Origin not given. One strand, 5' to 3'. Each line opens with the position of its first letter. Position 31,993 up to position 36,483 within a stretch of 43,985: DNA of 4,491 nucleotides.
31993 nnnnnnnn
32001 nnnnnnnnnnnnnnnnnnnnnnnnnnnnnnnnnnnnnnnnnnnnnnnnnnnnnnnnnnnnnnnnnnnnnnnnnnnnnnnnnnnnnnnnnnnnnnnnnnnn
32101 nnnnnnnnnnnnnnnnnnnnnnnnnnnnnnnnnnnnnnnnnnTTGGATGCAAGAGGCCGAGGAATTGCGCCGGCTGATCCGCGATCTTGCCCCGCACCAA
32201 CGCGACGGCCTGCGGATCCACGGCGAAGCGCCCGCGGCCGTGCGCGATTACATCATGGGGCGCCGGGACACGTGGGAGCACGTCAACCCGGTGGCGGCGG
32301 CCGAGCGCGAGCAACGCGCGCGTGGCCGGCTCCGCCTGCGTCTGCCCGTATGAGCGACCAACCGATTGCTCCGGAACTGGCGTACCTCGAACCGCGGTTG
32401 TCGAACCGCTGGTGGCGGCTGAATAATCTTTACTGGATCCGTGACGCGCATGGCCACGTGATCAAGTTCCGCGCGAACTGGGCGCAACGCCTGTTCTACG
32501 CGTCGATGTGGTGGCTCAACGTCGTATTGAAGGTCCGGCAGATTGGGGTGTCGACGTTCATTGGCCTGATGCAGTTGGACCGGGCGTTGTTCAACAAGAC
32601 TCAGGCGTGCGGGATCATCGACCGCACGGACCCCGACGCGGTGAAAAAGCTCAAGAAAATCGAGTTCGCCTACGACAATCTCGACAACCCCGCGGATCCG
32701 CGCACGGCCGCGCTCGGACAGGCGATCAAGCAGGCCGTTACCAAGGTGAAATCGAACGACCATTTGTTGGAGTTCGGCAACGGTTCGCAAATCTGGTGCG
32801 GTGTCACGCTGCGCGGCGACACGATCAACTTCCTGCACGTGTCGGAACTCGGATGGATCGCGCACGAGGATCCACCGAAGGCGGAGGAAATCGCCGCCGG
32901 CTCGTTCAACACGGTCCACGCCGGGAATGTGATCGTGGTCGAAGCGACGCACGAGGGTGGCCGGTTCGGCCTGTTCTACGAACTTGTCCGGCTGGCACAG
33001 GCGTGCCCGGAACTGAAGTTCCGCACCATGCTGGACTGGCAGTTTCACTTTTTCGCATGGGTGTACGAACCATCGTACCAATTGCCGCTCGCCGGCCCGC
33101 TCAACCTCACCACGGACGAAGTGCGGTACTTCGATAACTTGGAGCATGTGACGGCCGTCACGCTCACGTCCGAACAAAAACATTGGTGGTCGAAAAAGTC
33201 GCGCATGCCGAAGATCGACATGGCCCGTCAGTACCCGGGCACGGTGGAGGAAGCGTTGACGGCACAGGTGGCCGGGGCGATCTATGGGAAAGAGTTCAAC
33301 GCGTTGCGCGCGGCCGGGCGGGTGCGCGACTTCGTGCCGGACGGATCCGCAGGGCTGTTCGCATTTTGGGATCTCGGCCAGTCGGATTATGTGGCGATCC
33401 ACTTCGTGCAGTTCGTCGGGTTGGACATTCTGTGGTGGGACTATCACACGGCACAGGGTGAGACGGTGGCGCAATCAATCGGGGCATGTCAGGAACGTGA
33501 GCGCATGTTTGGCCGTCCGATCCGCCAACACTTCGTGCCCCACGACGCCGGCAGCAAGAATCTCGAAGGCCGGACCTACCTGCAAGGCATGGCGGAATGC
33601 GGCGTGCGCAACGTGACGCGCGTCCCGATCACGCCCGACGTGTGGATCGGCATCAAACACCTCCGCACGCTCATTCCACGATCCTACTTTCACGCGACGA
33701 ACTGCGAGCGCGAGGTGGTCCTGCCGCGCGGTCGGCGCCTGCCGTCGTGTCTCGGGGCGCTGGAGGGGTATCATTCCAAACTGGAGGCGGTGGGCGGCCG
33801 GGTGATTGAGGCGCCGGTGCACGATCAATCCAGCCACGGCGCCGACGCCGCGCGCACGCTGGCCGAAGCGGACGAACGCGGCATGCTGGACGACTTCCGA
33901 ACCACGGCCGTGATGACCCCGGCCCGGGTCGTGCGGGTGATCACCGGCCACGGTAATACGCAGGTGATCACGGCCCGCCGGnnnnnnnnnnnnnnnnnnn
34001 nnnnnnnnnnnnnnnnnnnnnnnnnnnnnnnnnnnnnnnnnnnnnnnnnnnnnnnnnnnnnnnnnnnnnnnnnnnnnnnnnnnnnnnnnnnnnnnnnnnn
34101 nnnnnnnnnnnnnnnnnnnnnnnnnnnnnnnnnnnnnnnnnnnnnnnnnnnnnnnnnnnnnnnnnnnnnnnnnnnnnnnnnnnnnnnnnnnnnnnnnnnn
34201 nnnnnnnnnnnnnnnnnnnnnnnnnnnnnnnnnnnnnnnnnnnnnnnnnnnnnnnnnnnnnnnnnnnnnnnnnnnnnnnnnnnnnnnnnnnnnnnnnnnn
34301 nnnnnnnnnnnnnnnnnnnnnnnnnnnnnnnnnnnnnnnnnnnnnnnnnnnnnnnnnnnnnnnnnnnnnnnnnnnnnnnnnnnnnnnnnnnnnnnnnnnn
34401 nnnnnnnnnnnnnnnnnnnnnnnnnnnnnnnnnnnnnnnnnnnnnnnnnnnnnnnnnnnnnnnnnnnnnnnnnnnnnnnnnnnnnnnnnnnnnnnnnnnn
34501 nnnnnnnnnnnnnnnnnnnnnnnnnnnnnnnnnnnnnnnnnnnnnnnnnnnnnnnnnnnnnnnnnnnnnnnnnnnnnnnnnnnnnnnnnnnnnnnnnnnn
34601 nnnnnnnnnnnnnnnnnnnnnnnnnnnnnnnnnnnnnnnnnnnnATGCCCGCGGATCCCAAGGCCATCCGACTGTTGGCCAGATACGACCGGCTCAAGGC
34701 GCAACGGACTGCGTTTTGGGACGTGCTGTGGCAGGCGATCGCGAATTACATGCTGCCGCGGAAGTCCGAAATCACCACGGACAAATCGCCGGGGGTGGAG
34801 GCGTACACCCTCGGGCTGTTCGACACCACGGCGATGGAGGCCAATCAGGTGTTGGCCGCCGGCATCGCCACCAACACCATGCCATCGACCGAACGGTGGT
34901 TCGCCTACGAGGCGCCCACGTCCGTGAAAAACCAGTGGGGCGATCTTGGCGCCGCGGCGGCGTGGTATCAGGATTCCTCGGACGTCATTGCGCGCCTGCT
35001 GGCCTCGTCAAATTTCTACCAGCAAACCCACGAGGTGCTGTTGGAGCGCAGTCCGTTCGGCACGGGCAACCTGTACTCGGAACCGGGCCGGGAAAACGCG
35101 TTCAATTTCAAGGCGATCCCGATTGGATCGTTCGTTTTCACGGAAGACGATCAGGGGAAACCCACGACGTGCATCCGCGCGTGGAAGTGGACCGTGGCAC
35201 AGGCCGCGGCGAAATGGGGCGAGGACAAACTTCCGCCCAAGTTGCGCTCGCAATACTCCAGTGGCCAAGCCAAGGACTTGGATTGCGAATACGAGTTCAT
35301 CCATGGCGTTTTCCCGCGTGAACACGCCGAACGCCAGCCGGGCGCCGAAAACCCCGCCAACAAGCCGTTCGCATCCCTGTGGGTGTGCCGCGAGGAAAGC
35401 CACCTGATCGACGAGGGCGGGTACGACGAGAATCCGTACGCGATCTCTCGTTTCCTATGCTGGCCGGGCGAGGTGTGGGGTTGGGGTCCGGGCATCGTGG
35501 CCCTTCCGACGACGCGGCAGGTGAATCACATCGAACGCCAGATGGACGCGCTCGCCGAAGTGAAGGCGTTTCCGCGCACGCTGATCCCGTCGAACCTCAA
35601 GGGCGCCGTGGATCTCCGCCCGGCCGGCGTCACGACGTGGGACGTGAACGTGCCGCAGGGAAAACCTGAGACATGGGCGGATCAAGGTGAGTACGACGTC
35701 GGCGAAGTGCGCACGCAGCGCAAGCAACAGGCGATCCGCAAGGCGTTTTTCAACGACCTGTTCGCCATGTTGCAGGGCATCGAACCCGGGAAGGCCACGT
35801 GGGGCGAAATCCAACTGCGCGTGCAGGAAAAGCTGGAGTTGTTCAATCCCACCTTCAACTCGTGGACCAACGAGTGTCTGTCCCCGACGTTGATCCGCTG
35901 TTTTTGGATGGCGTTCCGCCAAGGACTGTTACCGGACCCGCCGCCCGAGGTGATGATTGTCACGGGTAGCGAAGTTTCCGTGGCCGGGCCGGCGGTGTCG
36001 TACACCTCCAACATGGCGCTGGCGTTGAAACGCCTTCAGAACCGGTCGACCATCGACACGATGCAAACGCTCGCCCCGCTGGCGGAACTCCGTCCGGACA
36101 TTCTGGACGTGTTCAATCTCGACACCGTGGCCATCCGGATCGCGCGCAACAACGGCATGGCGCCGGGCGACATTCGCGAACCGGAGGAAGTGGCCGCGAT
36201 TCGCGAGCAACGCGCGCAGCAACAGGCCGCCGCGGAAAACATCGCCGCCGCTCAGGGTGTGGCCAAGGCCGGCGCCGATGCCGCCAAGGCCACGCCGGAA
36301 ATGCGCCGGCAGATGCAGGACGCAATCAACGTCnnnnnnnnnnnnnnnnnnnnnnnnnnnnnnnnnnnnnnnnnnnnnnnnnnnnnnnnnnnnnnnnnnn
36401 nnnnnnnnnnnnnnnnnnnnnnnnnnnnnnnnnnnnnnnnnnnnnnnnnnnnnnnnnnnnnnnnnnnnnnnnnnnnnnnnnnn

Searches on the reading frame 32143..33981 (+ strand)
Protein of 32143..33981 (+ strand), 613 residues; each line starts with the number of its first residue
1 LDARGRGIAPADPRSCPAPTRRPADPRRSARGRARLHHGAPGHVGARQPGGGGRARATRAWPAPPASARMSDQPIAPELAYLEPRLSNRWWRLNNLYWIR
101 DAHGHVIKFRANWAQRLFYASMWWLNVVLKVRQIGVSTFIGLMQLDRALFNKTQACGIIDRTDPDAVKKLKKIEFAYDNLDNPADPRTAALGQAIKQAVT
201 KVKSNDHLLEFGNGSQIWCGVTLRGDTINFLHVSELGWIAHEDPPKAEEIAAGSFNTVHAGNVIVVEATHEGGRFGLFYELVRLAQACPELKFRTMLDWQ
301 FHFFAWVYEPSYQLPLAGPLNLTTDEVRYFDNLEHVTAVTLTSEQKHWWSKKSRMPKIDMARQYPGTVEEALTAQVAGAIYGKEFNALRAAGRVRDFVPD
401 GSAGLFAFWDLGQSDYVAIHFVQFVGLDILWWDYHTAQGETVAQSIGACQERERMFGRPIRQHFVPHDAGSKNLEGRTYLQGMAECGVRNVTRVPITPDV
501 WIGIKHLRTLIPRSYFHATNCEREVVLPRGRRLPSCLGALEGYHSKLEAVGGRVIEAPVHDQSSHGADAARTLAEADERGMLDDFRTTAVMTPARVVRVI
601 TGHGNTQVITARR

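Call 40: search_protein_families(library=phrogs, proteins=[window:32143-33981:+], max_evalue=0.001)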
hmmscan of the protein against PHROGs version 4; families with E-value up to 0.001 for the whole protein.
window:32143-33981:+ (613 aa): 4 families
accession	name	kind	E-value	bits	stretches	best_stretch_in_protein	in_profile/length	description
phrog_26724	-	unknown function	4.9e-43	147.9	1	85-272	9-185/192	-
phrog_2472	-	unknown function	2.9e-28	100.2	1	272-579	12-310/324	-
phrog_2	-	head and packaging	2.1e-18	67.5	1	104-573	260-587/807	terminase large subunit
phrog_38407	-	unknown function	1.2e-11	45.2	1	269-373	8-113/370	-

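Call 41: search_protein_families(library=pfam, proteins=[window:32143-33981:+], max_evalue=0.001)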
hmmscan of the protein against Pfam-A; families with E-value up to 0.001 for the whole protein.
window:32143-33981:+ (613 aa): 0 families

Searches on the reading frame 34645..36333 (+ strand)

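Call 40: search_protein_families(library=phrogs, proteins=[window:34645-36333:+], max_evalue=0.001)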
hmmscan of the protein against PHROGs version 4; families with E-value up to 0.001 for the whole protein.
window:34645-36333:+ (563 aa): 4 families
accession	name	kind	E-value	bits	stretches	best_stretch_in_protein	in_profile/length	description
phrog_332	-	connector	2.1e-107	360.8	1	7-554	11-554/560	head-tail adaptor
phrog_21528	-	unknown function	1.3e-30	107.5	1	9-227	5-218/224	-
phrog_21643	-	unknown function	1.5e-28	100.7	1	347-554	59-256/268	-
phrog_449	-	connector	2.1e-19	70.4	2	387-549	366-514/520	head-tail adaptor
